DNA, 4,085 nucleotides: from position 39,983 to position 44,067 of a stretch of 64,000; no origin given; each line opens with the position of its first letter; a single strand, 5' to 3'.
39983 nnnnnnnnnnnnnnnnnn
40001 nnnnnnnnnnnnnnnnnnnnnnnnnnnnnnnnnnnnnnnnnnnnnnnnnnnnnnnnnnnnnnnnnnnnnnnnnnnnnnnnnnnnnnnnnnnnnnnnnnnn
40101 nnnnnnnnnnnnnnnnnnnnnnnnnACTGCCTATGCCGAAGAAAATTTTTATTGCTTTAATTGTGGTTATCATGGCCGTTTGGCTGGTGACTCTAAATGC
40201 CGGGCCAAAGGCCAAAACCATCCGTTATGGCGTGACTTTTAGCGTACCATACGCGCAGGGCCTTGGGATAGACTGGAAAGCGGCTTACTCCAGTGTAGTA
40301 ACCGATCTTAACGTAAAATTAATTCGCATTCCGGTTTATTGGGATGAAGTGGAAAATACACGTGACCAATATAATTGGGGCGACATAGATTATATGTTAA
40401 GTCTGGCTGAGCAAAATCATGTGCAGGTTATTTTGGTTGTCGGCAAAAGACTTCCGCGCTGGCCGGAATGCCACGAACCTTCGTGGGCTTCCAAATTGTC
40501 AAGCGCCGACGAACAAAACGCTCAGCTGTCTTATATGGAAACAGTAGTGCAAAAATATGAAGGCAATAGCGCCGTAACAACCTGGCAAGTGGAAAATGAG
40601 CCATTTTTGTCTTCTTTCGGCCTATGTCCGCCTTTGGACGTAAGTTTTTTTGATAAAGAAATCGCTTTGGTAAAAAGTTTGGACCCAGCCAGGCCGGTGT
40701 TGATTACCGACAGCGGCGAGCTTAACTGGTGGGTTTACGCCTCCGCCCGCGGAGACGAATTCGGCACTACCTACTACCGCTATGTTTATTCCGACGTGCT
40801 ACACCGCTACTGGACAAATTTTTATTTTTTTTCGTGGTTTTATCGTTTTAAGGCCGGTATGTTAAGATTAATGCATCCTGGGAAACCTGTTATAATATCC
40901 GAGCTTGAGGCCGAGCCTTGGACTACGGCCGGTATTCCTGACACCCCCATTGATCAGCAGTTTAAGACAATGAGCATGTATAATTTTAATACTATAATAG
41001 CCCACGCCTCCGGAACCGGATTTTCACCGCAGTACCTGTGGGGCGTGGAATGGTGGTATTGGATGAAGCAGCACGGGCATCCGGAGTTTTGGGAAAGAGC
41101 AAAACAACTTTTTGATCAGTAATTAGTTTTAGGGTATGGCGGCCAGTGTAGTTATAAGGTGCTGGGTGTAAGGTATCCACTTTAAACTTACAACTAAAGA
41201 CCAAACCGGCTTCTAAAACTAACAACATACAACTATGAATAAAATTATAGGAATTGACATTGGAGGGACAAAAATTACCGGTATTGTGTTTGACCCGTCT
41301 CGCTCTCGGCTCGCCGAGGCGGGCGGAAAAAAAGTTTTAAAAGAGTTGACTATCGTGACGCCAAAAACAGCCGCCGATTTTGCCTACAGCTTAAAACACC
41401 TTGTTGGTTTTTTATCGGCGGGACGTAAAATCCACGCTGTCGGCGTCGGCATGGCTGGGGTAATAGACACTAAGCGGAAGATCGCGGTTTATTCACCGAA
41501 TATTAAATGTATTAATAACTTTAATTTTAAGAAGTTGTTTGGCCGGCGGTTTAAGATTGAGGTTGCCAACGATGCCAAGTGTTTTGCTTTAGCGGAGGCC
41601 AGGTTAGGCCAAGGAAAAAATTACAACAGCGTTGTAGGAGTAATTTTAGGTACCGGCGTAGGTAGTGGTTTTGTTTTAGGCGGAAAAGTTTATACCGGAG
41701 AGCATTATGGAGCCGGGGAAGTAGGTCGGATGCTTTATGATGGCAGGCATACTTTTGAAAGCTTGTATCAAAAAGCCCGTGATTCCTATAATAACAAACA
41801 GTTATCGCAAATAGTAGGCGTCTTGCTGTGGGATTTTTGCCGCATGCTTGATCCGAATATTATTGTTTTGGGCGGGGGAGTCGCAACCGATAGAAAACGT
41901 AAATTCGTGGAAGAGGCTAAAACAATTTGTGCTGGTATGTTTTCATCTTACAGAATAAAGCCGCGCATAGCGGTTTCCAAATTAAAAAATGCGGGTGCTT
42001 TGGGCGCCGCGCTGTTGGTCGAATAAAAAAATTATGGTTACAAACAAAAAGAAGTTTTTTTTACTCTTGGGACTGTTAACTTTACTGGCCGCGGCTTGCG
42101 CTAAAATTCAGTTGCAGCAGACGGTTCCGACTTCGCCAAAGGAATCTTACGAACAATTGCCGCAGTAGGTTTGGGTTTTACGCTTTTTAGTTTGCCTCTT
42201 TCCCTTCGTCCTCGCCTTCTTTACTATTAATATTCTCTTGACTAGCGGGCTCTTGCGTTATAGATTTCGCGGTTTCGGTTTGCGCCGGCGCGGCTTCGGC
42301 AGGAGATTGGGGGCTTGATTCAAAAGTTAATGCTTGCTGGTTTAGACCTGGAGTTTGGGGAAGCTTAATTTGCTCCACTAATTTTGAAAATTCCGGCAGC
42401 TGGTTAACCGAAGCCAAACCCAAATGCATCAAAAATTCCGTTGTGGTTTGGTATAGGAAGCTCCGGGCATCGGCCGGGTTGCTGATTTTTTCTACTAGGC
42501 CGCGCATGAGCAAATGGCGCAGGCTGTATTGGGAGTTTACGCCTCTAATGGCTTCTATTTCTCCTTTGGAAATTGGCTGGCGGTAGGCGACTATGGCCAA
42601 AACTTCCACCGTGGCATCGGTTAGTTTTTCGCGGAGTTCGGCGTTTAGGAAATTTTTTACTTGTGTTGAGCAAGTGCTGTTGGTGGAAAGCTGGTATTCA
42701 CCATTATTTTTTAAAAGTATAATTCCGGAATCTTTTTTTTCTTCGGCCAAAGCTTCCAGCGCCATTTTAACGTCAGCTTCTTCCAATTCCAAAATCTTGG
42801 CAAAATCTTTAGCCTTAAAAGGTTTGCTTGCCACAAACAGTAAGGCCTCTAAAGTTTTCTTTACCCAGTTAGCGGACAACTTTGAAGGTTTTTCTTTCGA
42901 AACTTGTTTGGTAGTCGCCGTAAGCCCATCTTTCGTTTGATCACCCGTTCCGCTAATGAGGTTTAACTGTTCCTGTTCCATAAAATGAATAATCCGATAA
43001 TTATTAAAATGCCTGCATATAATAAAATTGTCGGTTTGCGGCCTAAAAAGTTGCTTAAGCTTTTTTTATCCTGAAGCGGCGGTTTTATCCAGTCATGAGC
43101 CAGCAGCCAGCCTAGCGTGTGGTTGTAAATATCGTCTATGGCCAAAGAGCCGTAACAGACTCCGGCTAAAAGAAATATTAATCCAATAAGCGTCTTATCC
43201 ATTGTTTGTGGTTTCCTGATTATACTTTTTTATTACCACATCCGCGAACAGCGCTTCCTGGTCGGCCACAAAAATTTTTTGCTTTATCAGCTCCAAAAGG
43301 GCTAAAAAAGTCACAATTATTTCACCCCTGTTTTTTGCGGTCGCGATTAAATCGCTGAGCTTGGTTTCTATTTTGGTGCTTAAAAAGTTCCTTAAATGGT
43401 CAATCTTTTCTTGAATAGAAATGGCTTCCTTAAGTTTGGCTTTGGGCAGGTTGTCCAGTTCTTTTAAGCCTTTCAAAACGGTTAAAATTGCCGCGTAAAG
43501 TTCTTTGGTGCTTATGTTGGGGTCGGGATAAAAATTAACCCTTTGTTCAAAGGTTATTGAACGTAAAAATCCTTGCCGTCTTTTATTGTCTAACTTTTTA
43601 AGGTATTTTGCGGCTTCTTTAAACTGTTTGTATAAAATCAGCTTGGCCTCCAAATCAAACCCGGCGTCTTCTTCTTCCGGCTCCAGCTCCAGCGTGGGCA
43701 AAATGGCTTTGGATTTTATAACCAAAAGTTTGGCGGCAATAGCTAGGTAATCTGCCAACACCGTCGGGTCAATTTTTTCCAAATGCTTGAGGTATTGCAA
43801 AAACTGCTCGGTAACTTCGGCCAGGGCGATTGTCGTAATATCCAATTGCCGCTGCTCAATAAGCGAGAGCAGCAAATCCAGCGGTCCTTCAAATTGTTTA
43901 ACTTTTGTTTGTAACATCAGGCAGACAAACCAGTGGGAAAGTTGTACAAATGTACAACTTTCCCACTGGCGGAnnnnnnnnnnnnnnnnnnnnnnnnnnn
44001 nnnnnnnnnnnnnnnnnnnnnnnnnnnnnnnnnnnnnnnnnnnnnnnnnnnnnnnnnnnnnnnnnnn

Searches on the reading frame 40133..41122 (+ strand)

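Call 60: search_protein_families(library=pfam, proteins=[window:40133-41122:+], max_evalue=0.00001)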
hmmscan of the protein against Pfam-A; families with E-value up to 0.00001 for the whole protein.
window:40133-41122:+ (329 aa): 2 families
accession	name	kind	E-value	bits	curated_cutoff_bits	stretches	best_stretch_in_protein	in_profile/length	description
PF00150.24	Cellulase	-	1.4e-07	31.8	23.5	1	51-161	25-134/272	Cellulase (glycosyl hydrolase family 5)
PF00331.26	Glyco_hydro_10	-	1.6e-07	31.3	22.1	1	70-159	47-131/311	Glycosyl hydrolase family 10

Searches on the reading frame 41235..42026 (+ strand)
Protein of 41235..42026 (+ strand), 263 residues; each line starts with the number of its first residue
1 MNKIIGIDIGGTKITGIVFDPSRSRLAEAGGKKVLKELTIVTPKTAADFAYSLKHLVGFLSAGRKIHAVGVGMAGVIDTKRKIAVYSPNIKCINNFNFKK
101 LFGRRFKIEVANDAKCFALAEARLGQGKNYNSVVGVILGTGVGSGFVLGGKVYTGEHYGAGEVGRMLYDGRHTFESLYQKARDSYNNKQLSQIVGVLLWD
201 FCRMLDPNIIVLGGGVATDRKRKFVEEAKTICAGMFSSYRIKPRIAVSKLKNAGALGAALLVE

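Call 47: search_protein_families(library=pfam, proteins=[window:41235-42026:+], max_evalue=0.0001)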
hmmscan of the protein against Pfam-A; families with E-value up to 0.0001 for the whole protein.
window:41235-42026:+ (263 aa): 1 family
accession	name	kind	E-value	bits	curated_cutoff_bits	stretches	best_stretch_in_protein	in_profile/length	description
PF00480.26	ROK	-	2.6e-35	122.8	22.9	1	5-169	2-161/294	ROK family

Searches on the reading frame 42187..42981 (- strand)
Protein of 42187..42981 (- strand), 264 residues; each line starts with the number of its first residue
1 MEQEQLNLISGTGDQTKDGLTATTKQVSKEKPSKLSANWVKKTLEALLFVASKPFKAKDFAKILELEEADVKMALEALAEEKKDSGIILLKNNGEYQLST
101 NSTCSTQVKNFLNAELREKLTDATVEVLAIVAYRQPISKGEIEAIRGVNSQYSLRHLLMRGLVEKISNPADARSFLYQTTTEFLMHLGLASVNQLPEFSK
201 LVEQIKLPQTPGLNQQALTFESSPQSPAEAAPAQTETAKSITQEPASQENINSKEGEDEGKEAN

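Call 47: search_protein_families(library=pfam, proteins=[window:42187-42981:-], max_evalue=0.0001)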
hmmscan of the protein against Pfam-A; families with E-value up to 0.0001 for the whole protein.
window:42187-42981:- (264 aa): 1 family
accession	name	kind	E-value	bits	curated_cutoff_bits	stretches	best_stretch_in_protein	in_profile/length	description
PF04079.22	SMC_ScpB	-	1e-43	149.1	27.4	1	43-197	2-159/160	Segregation and condensation complex subunit ScpB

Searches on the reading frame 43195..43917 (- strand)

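Call 47: search_protein_families(library=pfam, proteins=[window:43195-43917:-], max_evalue=0.0001)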
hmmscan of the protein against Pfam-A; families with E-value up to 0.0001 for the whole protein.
window:43195-43917:- (240 aa): 1 family
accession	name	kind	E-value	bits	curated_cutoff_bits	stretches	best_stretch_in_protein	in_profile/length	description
PF02616.19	SMC_ScpA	-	1.9e-27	97.2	24.6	1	19-229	1-229/232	Segregation and condensation protein ScpA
